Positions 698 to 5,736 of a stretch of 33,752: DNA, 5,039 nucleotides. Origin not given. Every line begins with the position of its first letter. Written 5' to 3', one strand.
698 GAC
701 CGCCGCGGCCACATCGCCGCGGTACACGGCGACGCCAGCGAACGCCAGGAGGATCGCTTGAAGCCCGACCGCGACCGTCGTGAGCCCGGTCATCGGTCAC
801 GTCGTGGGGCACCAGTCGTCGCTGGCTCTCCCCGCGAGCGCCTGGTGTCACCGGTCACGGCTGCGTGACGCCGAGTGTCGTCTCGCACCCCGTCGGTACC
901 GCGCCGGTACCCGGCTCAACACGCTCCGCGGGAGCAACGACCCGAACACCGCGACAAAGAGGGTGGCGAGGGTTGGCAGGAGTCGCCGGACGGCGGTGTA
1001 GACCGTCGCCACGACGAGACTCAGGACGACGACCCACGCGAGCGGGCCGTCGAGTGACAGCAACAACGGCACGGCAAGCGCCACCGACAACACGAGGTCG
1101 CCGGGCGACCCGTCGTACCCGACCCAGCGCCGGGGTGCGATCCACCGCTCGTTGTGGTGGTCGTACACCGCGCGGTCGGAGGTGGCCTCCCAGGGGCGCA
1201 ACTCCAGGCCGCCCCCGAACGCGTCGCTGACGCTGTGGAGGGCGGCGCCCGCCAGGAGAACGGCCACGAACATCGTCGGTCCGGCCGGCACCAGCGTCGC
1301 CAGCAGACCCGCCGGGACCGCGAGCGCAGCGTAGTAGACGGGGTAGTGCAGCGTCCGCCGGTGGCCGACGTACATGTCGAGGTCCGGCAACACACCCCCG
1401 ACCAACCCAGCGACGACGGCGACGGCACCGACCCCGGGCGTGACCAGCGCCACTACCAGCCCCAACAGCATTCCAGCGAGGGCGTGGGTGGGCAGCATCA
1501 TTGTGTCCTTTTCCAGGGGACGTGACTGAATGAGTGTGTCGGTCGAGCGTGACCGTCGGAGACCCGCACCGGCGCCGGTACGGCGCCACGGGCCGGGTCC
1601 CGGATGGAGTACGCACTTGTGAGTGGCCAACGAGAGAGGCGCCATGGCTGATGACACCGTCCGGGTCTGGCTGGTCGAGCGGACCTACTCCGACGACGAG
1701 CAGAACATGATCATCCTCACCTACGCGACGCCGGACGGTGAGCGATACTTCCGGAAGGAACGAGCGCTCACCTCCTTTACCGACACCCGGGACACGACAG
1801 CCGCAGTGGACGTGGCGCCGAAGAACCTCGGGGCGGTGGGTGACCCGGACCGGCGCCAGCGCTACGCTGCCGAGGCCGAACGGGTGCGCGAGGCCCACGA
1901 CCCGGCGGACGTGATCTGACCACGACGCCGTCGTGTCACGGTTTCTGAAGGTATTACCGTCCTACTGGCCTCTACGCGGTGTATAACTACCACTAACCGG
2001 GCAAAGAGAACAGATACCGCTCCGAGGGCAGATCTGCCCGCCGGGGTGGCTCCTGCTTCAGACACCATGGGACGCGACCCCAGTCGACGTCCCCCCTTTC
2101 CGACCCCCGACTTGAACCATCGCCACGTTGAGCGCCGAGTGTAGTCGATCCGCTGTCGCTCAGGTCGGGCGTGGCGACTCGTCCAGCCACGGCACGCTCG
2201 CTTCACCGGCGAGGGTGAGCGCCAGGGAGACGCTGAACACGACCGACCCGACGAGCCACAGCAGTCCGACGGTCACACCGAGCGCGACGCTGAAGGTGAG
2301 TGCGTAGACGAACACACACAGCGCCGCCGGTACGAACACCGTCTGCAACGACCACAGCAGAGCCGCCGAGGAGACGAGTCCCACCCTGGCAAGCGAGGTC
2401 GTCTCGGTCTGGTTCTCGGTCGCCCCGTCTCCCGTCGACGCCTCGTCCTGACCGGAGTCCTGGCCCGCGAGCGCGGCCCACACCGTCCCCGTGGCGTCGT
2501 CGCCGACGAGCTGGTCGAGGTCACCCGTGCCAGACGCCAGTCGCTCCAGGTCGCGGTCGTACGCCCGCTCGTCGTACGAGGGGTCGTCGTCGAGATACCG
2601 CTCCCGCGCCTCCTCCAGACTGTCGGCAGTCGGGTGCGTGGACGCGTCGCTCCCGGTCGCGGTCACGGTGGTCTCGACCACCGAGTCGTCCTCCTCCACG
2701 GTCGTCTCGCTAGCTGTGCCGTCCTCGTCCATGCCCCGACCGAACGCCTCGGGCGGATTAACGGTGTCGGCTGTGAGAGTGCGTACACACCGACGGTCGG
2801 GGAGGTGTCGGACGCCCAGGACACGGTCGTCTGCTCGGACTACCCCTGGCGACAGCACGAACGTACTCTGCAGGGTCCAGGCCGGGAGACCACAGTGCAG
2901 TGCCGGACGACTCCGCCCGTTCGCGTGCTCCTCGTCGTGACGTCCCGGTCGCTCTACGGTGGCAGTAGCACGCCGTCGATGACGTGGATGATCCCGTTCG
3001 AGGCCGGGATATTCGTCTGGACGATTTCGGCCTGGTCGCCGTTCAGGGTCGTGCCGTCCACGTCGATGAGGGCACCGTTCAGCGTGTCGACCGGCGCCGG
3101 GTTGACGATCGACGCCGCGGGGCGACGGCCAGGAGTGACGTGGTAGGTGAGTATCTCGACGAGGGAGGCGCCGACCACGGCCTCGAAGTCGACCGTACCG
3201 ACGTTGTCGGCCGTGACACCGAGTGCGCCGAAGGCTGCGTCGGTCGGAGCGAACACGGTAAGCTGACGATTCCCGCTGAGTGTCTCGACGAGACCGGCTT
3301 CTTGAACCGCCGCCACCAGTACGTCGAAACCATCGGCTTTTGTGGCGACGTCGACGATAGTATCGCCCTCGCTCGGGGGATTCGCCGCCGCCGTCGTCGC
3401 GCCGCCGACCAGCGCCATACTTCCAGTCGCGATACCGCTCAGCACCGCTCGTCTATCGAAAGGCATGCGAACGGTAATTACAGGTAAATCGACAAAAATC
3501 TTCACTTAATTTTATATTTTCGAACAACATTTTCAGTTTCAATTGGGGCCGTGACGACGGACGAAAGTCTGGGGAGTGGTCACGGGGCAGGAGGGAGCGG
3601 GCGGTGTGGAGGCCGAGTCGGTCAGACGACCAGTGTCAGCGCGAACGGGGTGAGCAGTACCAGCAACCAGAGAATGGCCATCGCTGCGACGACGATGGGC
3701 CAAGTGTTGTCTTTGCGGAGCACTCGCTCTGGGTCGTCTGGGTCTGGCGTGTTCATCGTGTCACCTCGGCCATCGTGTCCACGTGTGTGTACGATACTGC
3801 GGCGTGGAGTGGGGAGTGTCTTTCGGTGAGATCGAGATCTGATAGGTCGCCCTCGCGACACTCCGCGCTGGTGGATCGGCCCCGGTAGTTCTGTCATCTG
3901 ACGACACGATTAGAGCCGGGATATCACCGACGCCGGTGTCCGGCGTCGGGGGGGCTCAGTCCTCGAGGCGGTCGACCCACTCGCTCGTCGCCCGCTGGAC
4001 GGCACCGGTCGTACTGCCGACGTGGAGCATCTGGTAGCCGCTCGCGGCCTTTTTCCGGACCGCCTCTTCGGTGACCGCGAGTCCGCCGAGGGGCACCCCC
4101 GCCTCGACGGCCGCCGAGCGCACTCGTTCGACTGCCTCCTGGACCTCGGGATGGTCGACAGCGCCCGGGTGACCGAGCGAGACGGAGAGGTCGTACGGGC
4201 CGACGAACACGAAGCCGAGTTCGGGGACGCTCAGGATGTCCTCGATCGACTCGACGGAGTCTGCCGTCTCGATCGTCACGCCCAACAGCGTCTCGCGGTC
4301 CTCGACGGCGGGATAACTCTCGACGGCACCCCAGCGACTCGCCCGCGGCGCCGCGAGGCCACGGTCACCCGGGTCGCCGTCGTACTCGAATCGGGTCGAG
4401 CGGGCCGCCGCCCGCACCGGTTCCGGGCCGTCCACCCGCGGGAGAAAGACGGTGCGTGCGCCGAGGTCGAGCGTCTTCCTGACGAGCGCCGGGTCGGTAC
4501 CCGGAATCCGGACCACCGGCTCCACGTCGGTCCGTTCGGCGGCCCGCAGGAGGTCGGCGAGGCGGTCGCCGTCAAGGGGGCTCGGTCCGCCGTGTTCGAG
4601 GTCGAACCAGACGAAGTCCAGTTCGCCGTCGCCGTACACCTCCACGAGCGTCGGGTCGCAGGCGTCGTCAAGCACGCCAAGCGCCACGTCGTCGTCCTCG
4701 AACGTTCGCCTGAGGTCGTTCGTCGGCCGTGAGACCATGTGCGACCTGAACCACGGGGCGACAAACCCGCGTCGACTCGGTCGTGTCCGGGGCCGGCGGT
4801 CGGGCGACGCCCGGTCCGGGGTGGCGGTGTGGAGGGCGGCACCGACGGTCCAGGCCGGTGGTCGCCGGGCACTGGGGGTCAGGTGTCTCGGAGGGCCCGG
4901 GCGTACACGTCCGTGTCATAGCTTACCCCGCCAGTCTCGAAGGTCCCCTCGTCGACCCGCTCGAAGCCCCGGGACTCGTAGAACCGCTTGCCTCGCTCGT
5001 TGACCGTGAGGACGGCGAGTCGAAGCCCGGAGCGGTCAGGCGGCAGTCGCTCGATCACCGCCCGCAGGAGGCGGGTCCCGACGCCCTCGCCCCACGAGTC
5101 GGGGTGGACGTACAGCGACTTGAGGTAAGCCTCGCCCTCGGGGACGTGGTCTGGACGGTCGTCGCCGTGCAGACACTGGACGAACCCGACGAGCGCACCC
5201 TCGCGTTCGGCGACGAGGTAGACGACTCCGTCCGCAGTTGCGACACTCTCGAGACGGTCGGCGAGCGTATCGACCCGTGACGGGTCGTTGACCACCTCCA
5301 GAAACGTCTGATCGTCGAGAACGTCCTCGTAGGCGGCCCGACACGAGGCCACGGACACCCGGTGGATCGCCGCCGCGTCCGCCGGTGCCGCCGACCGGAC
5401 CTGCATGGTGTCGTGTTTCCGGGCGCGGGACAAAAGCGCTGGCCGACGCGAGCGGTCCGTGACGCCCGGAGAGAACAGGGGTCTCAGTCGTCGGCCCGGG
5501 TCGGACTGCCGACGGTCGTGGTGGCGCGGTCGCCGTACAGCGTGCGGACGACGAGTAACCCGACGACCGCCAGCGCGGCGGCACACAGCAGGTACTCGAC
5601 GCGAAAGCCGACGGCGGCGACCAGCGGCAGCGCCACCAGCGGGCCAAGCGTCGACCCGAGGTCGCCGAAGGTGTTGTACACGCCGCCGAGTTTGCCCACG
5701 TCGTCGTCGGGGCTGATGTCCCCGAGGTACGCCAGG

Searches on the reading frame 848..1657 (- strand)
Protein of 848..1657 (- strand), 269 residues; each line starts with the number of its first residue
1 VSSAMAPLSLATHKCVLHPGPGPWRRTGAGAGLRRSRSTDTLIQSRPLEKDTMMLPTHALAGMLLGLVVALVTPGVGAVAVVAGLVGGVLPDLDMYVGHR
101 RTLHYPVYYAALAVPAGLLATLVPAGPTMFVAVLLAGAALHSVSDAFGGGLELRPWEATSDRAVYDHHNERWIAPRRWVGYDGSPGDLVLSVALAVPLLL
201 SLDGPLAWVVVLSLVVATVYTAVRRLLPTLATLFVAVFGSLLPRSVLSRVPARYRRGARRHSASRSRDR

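Call 9: search_protein_families(library=pfam, proteins=[window:848-1657:-], max_evalue=0.01)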
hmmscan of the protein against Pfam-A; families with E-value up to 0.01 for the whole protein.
window:848-1657:- (269 aa): 1 family
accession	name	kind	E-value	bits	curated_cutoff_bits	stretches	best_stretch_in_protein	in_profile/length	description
PF04307.19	YdjM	-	8.9e-06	25.7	29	1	53-147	1-108/176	YdjM inner membrane protein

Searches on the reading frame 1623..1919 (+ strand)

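Call 60: search_protein_families(library=pfam, proteins=[window:1623-1919:+], max_evalue=0.01)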
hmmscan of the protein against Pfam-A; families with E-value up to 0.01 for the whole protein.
window:1623-1919:+ (98 aa): 0 families

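Call 83: search_protein_families(library=phrogs, proteins=[window:1623-1919:+], max_evalue=0.01)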
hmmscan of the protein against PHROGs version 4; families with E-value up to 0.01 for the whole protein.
window:1623-1919:+ (98 aa): 1 family
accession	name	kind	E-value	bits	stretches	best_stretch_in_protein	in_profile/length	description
phrog_34098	-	unknown function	2.3e-38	131.8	1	9-98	14-103/103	-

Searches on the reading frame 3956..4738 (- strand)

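Call 9: search_protein_families(library=pfam, proteins=[window:3956-4738:-], max_evalue=0.01)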
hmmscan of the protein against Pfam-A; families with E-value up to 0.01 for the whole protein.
window:3956-4738:- (260 aa): 1 family
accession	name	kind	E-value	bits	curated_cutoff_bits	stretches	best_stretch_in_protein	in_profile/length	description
PF03328.21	HpcH_HpaI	-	1.4e-30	106.6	25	1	28-247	10-218/221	HpcH/HpaI aldolase/citrate lyase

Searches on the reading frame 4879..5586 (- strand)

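Call 9: search_protein_families(library=pfam, proteins=[window:4879-5586:-], max_evalue=0.01)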
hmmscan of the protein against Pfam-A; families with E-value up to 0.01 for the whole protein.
window:4879-5586:- (235 aa): 6 families
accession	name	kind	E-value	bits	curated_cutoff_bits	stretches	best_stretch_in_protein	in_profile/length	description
PF00583.31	Acetyltransf_1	-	1e-16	61.7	20.7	1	112-208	25-116/116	Acetyltransferase (GNAT) family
PF13508.13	Acetyltransf_7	-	3e-15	56.8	27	1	122-209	4-83/84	Acetyltransferase (GNAT) domain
PF13673.13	Acetyltransf_10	-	1.8e-10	41.3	23.6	1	113-221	23-119/128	Acetyltransferase (GNAT) domain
PF13302.13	Acetyltransf_3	-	8.3e-06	27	25.4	1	64-209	5-138/138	Acetyltransferase (GNAT) domain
PF08445.16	FR47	-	4.5e-05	23.8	22.1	1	153-213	22-82/86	FR47-like protein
PF13527.13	Acetyltransf_9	-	0.0047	17.4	25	1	122-210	42-126/127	Acetyltransferase (GNAT) domain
